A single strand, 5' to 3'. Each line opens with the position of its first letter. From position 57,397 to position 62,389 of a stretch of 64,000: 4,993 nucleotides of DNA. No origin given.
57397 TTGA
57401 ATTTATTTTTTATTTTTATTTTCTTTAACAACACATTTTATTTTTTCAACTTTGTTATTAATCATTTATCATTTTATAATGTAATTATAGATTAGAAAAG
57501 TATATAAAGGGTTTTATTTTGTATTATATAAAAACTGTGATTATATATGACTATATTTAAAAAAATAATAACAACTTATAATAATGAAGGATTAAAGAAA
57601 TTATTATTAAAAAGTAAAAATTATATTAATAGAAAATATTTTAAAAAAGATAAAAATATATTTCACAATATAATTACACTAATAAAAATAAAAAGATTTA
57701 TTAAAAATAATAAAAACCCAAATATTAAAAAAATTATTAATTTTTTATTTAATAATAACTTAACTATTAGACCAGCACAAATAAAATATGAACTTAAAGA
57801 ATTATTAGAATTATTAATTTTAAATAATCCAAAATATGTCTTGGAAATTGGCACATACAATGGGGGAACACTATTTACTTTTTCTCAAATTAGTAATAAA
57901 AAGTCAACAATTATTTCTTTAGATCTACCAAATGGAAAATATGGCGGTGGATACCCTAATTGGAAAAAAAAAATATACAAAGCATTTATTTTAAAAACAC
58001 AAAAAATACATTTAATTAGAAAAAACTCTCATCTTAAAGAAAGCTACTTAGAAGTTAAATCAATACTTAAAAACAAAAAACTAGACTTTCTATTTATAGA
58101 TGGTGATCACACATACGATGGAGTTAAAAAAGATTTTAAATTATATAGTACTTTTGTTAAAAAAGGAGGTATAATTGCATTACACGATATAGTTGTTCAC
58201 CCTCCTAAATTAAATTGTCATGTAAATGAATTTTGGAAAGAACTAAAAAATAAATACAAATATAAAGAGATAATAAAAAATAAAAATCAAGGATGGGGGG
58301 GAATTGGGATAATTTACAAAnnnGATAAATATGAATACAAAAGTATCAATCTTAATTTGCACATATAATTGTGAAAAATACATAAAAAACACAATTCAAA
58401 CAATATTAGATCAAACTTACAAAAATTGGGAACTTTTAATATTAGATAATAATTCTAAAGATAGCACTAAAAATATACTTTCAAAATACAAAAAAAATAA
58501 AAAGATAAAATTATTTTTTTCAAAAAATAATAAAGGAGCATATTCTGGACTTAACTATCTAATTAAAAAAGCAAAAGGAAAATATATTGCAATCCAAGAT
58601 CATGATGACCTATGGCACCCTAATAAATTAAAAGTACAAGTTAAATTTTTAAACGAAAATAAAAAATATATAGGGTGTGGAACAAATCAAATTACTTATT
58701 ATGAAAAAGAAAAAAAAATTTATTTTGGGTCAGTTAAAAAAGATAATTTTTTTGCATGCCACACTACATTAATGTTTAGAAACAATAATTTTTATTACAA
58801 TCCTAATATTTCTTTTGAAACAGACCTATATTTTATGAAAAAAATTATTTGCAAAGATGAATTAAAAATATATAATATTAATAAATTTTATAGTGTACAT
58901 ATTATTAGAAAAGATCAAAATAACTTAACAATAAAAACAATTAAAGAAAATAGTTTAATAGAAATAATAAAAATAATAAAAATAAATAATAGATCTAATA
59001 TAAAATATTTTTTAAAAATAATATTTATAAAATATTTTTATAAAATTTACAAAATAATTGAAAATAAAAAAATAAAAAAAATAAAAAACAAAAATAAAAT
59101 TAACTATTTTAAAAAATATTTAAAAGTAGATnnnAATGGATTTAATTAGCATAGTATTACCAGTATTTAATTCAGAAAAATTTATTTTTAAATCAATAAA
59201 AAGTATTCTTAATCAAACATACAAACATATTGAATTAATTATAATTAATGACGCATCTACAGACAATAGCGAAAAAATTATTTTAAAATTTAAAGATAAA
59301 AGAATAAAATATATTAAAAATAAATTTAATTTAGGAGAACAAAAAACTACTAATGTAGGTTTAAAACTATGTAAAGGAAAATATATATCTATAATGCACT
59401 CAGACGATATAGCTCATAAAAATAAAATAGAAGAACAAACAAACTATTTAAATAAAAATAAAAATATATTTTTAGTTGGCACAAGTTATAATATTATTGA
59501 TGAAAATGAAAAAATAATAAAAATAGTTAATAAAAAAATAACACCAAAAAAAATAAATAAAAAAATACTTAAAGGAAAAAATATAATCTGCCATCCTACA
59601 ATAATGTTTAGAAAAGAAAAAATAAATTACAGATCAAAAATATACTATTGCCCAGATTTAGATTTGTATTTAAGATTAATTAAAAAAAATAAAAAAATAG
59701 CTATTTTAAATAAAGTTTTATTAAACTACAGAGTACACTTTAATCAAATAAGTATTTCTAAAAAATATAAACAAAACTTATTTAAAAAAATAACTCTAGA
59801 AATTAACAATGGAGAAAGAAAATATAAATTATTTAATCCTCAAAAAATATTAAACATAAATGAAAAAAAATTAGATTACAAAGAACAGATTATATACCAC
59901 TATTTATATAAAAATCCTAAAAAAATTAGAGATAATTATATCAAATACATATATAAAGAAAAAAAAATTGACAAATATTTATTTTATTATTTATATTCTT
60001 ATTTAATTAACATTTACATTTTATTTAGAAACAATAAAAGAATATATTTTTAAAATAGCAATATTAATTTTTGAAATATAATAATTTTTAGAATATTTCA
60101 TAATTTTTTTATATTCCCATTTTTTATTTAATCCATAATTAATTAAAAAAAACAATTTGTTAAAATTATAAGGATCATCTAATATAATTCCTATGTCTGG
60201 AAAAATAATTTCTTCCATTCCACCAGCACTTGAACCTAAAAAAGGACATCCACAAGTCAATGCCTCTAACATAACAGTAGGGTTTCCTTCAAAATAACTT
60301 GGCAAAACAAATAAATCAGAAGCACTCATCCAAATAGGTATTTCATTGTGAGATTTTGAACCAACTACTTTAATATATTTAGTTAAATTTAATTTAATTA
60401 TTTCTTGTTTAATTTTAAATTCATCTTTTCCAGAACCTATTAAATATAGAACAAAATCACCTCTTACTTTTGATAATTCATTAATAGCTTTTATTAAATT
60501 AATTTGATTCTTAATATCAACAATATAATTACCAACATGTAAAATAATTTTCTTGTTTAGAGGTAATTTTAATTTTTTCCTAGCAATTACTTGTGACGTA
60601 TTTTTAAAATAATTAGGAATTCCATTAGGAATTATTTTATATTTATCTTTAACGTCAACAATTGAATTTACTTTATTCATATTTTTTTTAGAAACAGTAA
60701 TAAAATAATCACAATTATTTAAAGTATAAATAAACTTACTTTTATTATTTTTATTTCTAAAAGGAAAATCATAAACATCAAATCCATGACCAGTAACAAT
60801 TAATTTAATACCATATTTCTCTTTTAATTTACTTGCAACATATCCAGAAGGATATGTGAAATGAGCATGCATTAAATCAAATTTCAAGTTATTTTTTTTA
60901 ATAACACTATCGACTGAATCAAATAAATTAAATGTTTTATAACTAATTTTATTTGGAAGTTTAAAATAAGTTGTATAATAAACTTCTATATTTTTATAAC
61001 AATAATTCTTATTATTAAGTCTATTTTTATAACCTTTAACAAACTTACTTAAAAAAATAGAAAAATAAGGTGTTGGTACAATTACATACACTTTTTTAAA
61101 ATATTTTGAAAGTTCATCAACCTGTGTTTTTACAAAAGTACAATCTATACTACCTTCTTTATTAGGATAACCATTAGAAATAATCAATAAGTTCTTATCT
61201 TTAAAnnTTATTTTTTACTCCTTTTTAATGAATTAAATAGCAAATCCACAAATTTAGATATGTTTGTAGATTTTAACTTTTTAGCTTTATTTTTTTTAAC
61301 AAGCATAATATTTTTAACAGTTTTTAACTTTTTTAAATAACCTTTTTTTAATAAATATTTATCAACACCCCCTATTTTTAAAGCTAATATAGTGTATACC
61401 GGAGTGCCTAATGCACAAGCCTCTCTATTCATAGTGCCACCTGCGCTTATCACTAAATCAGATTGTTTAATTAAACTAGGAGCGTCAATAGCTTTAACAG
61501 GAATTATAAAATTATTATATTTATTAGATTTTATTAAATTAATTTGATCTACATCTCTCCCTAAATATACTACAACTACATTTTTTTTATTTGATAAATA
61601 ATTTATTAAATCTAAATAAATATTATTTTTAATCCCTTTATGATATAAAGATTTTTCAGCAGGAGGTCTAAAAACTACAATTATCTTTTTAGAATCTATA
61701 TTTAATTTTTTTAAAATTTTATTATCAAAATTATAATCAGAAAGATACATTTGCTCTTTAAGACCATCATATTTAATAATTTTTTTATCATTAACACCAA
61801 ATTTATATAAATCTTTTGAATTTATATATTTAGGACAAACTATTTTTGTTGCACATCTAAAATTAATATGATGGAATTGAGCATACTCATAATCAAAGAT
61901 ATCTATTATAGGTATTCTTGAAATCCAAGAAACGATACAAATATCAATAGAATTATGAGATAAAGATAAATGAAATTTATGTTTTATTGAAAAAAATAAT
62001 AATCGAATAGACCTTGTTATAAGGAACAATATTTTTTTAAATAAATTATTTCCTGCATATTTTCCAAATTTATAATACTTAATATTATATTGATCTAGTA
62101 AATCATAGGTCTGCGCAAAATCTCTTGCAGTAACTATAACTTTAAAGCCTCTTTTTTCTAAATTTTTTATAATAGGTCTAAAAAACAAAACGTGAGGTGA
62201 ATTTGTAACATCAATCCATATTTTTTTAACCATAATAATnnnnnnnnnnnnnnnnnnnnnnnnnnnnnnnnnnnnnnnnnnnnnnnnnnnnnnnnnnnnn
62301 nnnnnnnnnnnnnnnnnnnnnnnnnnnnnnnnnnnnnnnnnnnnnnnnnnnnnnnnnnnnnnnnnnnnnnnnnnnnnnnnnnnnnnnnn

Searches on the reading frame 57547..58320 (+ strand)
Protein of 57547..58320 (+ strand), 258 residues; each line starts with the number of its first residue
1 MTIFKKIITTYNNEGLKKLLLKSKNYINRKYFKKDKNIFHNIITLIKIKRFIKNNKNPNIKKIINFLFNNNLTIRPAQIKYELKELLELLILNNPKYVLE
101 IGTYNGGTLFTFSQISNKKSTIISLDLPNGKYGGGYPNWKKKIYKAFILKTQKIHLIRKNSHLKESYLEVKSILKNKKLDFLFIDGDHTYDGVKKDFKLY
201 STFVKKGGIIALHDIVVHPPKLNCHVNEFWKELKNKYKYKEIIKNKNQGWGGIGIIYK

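Call 52: search_protein_families(library=pfam, proteins=[window:57547-58320:+], max_evalue=0.00001)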
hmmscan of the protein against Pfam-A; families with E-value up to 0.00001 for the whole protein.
window:57547-58320:+ (258 aa): 3 families
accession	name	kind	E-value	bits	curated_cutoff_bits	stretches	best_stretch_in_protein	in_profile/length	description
PF13578.12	Methyltransf_24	-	1.4e-14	55.3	26.3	1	99-215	1-105/105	Methyltransferase domain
PF04989.18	RMNT_CmcI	-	1.7e-07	31.6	23.2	1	79-229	17-162/206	Rhamnosyl O-methyltransferase/CmcI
PF01596.23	Methyltransf_3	-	2.6e-07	30.6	22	1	74-215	23-155/204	O-methyltransferase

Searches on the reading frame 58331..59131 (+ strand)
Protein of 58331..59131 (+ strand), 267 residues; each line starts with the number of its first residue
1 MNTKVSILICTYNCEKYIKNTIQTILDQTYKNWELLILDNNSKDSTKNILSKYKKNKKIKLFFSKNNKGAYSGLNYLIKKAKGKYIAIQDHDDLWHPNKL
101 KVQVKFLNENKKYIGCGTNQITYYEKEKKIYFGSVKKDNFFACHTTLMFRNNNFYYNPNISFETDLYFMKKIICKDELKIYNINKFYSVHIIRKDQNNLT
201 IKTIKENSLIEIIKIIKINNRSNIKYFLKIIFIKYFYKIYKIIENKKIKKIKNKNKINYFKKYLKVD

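Call 52: search_protein_families(library=pfam, proteins=[window:58331-59131:+], max_evalue=0.00001)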
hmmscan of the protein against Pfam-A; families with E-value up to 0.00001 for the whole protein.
window:58331-59131:+ (267 aa): 3 families
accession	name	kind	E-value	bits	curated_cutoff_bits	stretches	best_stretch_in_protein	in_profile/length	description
PF00535.33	Glycos_transf_2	-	9.1e-34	117.2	23.3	1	6-129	1-125/168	Glycosyl transferase family 2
PF13641.12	Glyco_tranf_2_3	-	2.4e-13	51.1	27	1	5-122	3-125/230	Glycosyltransferase like family 2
PF10111.15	Glyco_tranf_2_2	-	4.4e-08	33.4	27.3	1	6-107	1-106/276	Glycosyltransferase like family 2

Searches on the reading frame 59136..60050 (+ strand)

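Call 52: search_protein_families(library=pfam, proteins=[window:59136-60050:+], max_evalue=0.00001)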
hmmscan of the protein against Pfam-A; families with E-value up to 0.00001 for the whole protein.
window:59136-60050:+ (305 aa): 2 families
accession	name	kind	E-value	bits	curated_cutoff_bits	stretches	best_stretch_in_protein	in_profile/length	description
PF00535.33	Glycos_transf_2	-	5.2e-33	114.8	23.3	1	5-162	1-163/168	Glycosyl transferase family 2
PF13641.12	Glyco_tranf_2_3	-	5.9e-10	40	27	1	4-117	3-122/230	Glycosyltransferase like family 2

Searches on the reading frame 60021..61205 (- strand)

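Call 52: search_protein_families(library=pfam, proteins=[window:60021-61205:-], max_evalue=0.00001)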
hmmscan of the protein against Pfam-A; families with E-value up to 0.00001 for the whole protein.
window:60021-61205:- (394 aa): 4 families
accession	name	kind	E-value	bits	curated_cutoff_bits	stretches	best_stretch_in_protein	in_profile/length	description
PF00534.26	Glycos_transf_1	-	1.6e-27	96.6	26.4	1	208-373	5-170/172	Glycosyl transferases group 1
PF13692.12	Glyco_trans_1_4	-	1.6e-20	74.2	27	1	219-336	2-117/142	Glycosyl transferases group 1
PF13439.12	Glyco_transf_4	-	1.1e-13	51.9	28.5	1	84-196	50-166/170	Glycosyltransferase Family 4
PF13477.12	Glyco_trans_4_2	-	3.1e-09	37.6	23.4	1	71-171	40-138/139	Glycosyl transferase 4-like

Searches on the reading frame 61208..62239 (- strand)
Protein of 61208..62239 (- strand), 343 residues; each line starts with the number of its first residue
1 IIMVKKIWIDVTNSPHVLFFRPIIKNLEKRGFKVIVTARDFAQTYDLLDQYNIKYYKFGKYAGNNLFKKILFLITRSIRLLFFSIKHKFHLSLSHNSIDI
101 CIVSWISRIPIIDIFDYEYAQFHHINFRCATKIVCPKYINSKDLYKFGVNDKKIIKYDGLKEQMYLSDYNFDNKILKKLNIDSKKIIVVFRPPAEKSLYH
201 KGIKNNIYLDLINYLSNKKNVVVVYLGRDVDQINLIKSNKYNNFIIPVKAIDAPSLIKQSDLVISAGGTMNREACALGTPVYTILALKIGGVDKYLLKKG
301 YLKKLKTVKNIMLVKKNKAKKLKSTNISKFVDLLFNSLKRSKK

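Call 52: search_protein_families(library=pfam, proteins=[window:61208-62239:-], max_evalue=0.00001)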
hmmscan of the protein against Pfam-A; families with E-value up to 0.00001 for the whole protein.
window:61208-62239:- (343 aa): 1 family
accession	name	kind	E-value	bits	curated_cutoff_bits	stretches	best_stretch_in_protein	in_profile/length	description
PF04007.18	DUF354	-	1.3e-57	195.9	22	1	6-337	2-343/349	Protein of unknown function (DUF354)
